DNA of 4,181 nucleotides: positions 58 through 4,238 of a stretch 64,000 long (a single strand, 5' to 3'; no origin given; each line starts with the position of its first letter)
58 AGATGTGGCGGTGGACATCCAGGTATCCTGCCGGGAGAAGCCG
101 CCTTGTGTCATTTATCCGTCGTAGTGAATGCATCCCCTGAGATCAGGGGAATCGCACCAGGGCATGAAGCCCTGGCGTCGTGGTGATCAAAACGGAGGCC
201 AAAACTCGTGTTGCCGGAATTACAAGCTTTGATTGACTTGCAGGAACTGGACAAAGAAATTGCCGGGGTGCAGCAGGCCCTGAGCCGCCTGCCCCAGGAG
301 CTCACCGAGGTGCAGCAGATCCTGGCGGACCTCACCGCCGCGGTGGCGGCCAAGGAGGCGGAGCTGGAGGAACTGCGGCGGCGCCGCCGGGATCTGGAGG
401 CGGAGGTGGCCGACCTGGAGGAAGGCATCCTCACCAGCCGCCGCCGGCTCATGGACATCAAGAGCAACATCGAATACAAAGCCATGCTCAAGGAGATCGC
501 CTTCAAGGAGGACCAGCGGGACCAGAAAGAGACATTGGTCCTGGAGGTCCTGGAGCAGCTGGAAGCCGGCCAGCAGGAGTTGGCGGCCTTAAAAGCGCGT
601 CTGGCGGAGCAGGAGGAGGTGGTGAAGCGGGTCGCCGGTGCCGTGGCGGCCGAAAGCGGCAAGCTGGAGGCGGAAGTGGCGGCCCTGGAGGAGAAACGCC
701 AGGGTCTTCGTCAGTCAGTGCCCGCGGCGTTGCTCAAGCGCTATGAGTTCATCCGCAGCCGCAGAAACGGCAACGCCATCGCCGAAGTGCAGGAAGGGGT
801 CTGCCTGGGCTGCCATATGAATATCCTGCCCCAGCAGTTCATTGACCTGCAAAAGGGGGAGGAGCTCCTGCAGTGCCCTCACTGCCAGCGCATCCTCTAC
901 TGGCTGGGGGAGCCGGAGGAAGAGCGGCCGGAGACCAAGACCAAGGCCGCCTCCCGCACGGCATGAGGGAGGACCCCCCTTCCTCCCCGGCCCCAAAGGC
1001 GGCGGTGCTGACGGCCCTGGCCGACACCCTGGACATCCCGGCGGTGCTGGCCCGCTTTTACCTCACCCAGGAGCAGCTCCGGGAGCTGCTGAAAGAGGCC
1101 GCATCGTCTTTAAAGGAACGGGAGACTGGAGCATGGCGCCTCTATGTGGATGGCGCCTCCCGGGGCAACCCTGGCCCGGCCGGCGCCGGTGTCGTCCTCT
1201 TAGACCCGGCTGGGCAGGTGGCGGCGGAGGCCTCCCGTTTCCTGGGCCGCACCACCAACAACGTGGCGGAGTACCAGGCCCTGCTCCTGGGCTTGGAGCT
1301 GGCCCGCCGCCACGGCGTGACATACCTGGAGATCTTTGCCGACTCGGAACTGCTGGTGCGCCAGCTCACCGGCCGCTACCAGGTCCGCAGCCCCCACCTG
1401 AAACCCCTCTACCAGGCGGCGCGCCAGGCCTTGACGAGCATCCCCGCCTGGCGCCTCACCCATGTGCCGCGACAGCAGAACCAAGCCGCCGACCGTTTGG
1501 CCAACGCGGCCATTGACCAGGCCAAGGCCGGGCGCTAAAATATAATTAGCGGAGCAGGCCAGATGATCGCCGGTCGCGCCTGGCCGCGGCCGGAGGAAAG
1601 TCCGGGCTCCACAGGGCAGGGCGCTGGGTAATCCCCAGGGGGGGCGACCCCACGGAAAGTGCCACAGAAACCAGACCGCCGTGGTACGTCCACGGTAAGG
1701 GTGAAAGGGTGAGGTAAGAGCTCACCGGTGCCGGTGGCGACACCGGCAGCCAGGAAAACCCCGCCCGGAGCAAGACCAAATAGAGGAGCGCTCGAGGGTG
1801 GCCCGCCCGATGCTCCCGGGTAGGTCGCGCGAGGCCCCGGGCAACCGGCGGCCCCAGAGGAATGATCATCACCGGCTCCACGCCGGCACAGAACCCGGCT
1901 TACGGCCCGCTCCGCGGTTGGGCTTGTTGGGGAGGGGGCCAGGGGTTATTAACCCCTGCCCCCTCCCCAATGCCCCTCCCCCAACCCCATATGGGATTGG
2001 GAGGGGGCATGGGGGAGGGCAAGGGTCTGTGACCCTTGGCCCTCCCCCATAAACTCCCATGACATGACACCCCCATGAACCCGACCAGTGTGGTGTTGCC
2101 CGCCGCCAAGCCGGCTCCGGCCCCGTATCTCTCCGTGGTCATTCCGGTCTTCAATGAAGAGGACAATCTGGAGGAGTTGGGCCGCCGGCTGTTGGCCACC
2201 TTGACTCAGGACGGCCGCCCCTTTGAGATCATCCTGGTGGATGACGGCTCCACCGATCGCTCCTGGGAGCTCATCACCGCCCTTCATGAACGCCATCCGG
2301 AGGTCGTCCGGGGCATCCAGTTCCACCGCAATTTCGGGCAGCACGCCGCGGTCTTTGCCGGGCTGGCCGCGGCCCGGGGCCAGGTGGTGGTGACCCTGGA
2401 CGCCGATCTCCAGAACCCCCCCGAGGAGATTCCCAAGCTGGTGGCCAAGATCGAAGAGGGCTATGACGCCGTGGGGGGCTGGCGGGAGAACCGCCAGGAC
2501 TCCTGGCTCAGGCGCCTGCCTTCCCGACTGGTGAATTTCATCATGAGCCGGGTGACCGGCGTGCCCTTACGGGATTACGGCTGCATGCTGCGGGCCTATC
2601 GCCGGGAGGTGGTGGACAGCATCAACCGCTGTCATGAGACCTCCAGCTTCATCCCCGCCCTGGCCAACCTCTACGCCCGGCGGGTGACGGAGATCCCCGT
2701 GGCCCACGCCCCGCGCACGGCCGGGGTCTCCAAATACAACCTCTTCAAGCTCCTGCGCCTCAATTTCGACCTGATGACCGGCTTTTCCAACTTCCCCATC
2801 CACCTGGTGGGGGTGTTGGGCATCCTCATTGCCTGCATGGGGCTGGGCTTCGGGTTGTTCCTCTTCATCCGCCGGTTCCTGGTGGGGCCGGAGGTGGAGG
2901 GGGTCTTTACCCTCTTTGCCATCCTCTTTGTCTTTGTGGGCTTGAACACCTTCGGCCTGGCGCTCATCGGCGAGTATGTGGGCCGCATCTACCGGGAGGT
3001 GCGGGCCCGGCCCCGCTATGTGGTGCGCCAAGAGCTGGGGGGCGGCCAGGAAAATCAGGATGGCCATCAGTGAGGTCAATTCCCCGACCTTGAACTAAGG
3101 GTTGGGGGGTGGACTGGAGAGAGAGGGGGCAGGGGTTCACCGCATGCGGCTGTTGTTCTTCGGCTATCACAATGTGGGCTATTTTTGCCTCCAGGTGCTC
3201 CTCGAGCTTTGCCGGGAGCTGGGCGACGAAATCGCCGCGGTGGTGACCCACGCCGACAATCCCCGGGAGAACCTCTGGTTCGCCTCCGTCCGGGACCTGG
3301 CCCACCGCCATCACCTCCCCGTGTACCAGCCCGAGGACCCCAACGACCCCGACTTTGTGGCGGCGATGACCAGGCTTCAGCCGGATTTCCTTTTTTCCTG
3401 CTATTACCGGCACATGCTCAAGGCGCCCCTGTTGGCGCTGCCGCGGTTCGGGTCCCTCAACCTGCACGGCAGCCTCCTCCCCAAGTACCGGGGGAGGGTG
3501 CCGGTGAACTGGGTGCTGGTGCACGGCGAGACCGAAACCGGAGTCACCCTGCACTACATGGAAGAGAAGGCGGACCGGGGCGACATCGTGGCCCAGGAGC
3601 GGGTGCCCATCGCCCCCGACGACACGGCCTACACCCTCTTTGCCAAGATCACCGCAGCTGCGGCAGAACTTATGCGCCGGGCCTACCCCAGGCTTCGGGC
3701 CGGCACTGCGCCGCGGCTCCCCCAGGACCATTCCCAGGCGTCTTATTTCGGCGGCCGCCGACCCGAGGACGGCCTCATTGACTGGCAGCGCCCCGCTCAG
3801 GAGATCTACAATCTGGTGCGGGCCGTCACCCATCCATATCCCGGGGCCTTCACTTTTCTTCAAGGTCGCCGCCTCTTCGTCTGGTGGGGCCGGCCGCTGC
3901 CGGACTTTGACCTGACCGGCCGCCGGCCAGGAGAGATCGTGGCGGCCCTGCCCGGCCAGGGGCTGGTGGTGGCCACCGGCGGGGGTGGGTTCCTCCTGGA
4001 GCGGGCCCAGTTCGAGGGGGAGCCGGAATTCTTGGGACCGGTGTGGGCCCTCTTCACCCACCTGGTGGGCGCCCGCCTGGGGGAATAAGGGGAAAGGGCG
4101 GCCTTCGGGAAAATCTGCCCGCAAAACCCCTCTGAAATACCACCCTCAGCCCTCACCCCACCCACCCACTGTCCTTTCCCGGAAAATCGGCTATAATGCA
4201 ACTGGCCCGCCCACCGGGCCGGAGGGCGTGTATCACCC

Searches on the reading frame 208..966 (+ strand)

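Call 56: search_protein_families(library=pfam, proteins=[window:208-966:+], max_evalue=0.0001)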
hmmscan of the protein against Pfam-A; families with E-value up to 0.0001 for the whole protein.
window:208-966:+ (252 aa): 2 families
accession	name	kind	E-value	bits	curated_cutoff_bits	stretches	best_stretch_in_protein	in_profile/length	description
PF02591.20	Zn_ribbon_9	-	1.1e-12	48.2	29.1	1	198-230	1-33/33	C4-type zinc ribbon domain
PF24481.2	CT398_CC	-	8.6e-12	45.7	27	1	11-186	1-179/180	CT398-like coiled coil hairpin domain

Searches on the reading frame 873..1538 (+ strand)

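Call 87: search_protein_families(library=pfam, proteins=[window:873-1538:+], max_evalue=0.0001)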
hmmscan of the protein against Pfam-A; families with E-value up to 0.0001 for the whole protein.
window:873-1538:+ (221 aa): 2 families
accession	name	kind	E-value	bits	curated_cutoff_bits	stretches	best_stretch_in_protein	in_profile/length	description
PF13456.12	RVT_3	-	2e-28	99.2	21.6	1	92-213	2-123/123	Reverse transcriptase-like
PF00075.30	RNase_H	-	4.6e-11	43.5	25.8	1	89-213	5-139/141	RNase H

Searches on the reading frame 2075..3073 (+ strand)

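Call 87: search_protein_families(library=pfam, proteins=[window:2075-3073:+], max_evalue=0.0001)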
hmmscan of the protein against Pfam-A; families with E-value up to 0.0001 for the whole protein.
window:2075-3073:+ (332 aa): 3 families
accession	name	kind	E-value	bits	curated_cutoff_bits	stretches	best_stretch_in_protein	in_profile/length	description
PF00535.33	Glycos_transf_2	-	5.5e-37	127.7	23.3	1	20-181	1-165/168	Glycosyl transferase family 2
PF13641.12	Glyco_tranf_2_3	-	1.7e-09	38.5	27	1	18-148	2-134/230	Glycosyltransferase like family 2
PF10111.15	Glyco_tranf_2_2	-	1.2e-05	25.4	27.3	1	20-122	1-102/276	Glycosyltransferase like family 2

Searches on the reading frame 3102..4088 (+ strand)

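Call 87: search_protein_families(library=pfam, proteins=[window:3102-4088:+], max_evalue=0.0001)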
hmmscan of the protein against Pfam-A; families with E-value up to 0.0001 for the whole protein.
window:3102-4088:+ (328 aa): 2 families
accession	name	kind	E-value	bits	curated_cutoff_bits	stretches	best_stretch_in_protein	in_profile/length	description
PF00551.24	Formyl_trans_N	-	8.2e-31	107.6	26.1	1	29-193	13-179/181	Formyl transferase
PF02911.23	Formyl_trans_C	-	4.9e-20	72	21.1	1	221-308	4-88/100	Formyl transferase, C-terminal domain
